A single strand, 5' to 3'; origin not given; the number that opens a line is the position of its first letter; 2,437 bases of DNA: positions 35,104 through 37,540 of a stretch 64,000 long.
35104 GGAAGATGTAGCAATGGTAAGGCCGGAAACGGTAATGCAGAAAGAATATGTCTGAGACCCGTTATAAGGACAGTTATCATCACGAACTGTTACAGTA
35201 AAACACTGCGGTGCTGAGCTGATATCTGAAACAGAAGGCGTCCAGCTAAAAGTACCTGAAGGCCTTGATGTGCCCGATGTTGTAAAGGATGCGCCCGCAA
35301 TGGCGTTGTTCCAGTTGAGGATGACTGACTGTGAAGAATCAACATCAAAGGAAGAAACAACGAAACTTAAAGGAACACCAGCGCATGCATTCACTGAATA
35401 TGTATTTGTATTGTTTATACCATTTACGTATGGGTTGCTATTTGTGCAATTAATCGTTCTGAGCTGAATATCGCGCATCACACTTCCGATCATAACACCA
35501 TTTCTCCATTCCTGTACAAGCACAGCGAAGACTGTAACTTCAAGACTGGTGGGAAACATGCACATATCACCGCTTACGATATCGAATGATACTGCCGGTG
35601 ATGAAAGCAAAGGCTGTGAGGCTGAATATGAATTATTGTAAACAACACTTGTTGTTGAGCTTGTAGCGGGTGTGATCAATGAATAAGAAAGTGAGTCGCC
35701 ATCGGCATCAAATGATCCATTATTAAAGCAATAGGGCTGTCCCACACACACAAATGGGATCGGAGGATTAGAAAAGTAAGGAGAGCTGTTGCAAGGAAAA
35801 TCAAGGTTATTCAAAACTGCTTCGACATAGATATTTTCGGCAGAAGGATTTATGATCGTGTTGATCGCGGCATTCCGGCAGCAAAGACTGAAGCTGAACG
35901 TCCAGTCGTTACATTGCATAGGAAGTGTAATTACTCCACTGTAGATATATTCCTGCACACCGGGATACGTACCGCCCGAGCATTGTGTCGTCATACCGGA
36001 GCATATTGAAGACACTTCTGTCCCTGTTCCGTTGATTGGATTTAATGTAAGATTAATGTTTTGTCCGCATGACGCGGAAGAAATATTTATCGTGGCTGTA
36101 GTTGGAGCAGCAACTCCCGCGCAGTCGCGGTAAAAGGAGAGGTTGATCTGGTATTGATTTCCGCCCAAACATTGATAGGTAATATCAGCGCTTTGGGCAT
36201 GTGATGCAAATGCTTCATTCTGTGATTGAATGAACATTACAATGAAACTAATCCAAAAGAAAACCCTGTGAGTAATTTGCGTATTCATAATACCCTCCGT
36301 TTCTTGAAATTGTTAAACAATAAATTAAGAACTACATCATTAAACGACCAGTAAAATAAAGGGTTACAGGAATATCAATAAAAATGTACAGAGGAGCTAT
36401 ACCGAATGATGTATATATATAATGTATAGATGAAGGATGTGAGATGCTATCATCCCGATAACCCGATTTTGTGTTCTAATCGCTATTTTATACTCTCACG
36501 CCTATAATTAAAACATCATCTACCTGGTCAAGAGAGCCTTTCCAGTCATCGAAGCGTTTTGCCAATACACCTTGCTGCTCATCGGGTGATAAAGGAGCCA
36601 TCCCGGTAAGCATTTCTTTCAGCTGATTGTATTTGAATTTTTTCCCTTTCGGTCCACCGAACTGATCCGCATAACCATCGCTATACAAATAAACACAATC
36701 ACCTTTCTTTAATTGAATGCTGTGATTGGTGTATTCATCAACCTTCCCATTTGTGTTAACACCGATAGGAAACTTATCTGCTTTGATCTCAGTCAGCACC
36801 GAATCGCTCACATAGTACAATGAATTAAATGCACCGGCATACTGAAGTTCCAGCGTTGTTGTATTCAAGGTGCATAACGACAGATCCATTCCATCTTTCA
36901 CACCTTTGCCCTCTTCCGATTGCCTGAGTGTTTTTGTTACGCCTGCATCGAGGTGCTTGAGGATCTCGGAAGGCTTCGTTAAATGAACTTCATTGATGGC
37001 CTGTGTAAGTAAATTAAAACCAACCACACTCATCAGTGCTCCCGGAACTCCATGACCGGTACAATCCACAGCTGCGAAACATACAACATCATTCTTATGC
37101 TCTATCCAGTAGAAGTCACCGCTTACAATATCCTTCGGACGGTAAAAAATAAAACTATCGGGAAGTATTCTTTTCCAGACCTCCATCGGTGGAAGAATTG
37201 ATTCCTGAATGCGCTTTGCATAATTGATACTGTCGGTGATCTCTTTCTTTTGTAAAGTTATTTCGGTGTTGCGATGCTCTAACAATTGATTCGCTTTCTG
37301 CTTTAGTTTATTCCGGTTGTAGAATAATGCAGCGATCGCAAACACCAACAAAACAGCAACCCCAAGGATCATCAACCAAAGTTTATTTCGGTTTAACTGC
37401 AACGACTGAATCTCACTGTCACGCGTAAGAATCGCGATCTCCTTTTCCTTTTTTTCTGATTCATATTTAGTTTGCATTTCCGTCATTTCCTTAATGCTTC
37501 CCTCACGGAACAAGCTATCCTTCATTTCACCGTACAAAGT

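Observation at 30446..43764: Co-directional block of four sensor-PP2C phosphatases flanking a T9SS SprB-repeat adhesin: candidate surface-adhesin signalling module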

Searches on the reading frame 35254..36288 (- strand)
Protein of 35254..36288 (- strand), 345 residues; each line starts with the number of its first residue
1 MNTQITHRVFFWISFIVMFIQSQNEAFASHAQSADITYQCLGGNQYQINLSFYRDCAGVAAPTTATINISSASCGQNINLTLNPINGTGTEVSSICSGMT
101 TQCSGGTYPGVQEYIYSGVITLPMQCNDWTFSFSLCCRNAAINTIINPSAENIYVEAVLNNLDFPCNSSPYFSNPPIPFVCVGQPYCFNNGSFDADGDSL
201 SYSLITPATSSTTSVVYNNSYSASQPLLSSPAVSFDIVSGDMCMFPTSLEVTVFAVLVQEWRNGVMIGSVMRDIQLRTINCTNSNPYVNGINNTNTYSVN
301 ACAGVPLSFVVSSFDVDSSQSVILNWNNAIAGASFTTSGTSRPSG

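Call 41: find_related_loci(query=A1, collection=metagenome_contigs, flank=10000)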
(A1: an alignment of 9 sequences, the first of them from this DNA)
Query A1 (345 aa) in metagenome_contigs; peptide patterns used: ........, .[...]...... (x = any residue, [..] = any of these).
425 stretches matched a pattern; 69 encode a relative of the query (tblastn E <= 1e-3); 69 distinct loci.
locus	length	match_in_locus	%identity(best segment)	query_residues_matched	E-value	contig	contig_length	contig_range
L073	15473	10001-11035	81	1-345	0e+0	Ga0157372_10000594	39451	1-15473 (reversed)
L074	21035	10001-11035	72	1-345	9e-178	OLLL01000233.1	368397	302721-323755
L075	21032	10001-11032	73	1-344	3e-175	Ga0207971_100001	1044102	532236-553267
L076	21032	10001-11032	73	1-344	5e-175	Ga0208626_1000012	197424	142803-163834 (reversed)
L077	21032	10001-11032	70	1-344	1e-168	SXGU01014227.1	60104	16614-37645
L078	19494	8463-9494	70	1-344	1e-168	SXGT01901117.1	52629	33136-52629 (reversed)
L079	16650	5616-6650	71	1-345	4e-168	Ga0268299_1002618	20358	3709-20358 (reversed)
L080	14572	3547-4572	70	1-342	4e-166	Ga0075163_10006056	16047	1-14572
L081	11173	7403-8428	70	1-342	4e-166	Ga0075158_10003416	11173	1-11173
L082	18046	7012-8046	69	1-345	1e-164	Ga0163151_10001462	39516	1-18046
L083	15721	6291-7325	68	1-345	2e-152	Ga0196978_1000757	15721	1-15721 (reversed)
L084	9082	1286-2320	63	1-345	2e-152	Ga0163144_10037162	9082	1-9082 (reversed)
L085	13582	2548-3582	68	1-345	2e-152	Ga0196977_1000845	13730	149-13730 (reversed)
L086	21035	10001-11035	63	1-345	3e-146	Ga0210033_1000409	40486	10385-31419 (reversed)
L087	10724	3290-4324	63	1-345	3e-146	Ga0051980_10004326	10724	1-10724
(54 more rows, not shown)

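Call 48: search_protein_families(library=pfam, proteins=[L075:7088-9772:-, L075:6062-7015:+, L079:2841-5387:-, L082:5670-6605:-, L082:4924-5604:-, L082:3356-4309:-, L086:6045-8963:+, L086:4230-6017:+, L079:2455-2787:+], max_evalue=0.001)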
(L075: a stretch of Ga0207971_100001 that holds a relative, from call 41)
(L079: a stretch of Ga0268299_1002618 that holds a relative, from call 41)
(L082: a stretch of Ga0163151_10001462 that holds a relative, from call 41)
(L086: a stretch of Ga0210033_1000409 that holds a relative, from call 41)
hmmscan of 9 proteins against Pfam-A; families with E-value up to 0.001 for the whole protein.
L075:7088-9772:- (894 aa): 3 families
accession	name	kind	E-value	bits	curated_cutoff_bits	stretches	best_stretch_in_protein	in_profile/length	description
PF01433.26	Peptidase_M1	-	4.4e-46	157.7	27.7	1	314-519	5-218/218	Peptidase family M1 domain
PF17900.6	Peptidase_M1_N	-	3.4e-15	57.1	25.8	1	63-275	4-186/186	Peptidase M1 N-terminal domain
PF13646.12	HEAT_2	-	8.9e-07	29.6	27.7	1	630-704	17-88/88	HEAT repeats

L075:6062-7015:+ (317 aa): 1 family
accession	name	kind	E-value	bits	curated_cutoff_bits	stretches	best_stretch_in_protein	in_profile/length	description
PF11751.14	PorP_SprF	-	7.9e-64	216.3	22.3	1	21-297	3-272/273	Type IX secretion system membrane protein PorP/SprF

L079:2841-5387:- (848 aa): 2 families
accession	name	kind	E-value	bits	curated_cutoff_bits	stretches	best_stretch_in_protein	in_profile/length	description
PF01433.26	Peptidase_M1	-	1.9e-47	162.1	27.7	1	293-498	5-218/218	Peptidase family M1 domain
PF17900.6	Peptidase_M1_N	-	1.2e-18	68.3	25.8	1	65-254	4-186/186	Peptidase M1 N-terminal domain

L082:5670-6605:- (311 aa): 3 families
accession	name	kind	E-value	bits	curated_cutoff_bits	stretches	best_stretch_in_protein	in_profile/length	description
PF13793.12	Pribosyltran_N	-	3.8e-47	159.4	25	1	5-120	1-117/117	N-terminal domain of ribose phosphate pyrophosphokinase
PF14572.12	Pribosyl_synth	-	3.3e-23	83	27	1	202-308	74-183/184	Phosphoribosyl synthetase-associated domain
PF00156.33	Pribosyltran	-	8.1e-17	61.4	26.3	1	157-267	25-143/158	Phosphoribosyl transferase domain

L082:4924-5604:- (226 aa): 2 families
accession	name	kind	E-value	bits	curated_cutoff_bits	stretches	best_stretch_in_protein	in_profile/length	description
PF01386.24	Ribosomal_L25p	-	2.4e-23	82.8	23.6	1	22-105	2-82/82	Ribosomal L25p family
PF14693.11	Ribosomal_TL5_C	-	2.6e-23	82.6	27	1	114-194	2-83/84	Ribosomal protein TL5, C-terminal domain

L082:3356-4309:- (317 aa): 1 family
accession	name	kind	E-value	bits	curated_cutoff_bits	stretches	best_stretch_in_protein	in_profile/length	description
PF18962.6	Por_Secre_tail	-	2.8e-15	56.8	27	1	242-315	1-75/75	Secretion system C-terminal sorting domain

L086:6045-8963:+ (972 aa): 2 families
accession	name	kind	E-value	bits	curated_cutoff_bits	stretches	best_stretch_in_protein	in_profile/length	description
PF05193.26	Peptidase_M16_C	-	1.5e-36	126.4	23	2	257-424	4-175/181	Peptidase M16 inactive domain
PF00675.25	Peptidase_M16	-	3.3e-22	79.4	22.3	2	60-101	9-50/149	Insulinase (Peptidase family M16)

L086:4230-6017:+ (595 aa): 13 families
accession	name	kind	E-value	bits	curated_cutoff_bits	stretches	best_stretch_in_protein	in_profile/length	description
PF13177.12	DNA_pol3_delta2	-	1.3e-44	152.5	27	1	24-180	4-160/161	DNA polymerase III, delta subunit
PF00004.35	AAA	-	4.5e-14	53.5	21.2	1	43-174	2-125/131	ATPase family associated with various cellular activities (AAA)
PF22608.2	DNAX_ATPase_lid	-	3.2e-12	46.5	27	1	185-232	2-49/49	DNA polymerase III clamp loader subunit, ATPase lid domain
PF12169.13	DNA_pol3_gamma3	-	4.5e-09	36.7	24.4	1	245-369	12-137/143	DNA polymerase III subunits gamma and tau domain III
PF13401.12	AAA_22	-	5.1e-08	33.7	27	1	39-159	5-123/130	AAA domain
PF05496.18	RuvB_N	-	1.4e-06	28.6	27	1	12-66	2-60/159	Holliday junction DNA helicase RuvB P-loop domain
PF21960.2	RCF1-5-like_lid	-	3.5e-06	27.3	27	1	189-223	3-38/43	RCF1/5-like, AAA+ ATPase lid domain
PF07728.20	AAA_5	-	5.6e-06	26.8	22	1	42-147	2-92/139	AAA domain (dynein-related subfamily)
PF13173.12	AAA_14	-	3.5e-05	24.2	27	0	41-153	4-93/129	AAA domain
PF03215.21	Rad17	-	4.6e-05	23.9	23.8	1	10-76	12-81/186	Rad17 P-loop domain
PF13238.12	AAA_18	-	0.00051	20.9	29.4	0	44-129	3-79/128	AAA domain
PF21694.2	DNA_pol3_delta_C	-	0.00064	20.1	27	0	252-359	5-121/121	DNA polymerase III delta subunit, C-terminal domain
PF13604.12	AAA_30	-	0.00065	19.9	27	0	40-147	19-114/191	AAA domain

L079:2455-2787:+ (110 aa): 0 families

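Call 61: predict_structure(alignment_id=A1)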
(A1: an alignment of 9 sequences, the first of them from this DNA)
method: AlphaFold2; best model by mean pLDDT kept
length: 345 residues; sequences in the alignment: 9
mean_pLDDT: 47.9   pTM: 0.43
mean pLDDT of the five models: 47.9, 42.9, 40.7, 39.5, 39.3
residues with pLDDT >= 90: 0; 70-90: 35; 50-70: 99; < 50: 211
segments of 3 or more residues with pLDDT < 50: 18-33, 55-59, 91-110, 135-180, 190-198, 205-231, 249-256, 267-345
pLDDT, mean of each block of 10 residues (from residue 1): 62 59 32 52 68 52 70 75 72 39 38 72 66 42 25 33 32 36 54 43 49 37 43 59 56 49 51 46 35 35 36 39 43 36 30
secondary structure, 60 per line:
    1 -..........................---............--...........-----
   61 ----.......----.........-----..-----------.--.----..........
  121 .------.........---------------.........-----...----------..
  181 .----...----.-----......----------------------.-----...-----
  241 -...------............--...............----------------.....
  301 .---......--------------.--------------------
elements in order: H2-27 E31-42 E45-55 E65-71 E76-84 E111-121 E128-136 E152-160 E179-181 E186-188 E199-204 E233-235 E242-244 E251-262 E265-279 E296-301 E305-310

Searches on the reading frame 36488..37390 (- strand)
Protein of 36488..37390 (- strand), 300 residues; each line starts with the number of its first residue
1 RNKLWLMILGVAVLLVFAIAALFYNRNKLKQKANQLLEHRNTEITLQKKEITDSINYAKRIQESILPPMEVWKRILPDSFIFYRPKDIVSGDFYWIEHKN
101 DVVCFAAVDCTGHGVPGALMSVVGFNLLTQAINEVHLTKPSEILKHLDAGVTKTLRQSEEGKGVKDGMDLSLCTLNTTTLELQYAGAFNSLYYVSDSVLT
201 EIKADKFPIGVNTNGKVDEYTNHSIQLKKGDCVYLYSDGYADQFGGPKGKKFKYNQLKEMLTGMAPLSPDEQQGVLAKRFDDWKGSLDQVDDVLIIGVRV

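Call 58: search_solved_structures(query=window:36488-37390:-, max_evalue=0.001, show_alignments=2)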
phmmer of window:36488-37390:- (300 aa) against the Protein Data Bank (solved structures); distinct sequences matched with E-value up to 0.001: 1.
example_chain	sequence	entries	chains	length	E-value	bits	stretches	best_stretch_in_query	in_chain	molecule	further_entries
6k4e_A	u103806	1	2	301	7.9e-38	133.5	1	31-299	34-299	Putative serine phosphatase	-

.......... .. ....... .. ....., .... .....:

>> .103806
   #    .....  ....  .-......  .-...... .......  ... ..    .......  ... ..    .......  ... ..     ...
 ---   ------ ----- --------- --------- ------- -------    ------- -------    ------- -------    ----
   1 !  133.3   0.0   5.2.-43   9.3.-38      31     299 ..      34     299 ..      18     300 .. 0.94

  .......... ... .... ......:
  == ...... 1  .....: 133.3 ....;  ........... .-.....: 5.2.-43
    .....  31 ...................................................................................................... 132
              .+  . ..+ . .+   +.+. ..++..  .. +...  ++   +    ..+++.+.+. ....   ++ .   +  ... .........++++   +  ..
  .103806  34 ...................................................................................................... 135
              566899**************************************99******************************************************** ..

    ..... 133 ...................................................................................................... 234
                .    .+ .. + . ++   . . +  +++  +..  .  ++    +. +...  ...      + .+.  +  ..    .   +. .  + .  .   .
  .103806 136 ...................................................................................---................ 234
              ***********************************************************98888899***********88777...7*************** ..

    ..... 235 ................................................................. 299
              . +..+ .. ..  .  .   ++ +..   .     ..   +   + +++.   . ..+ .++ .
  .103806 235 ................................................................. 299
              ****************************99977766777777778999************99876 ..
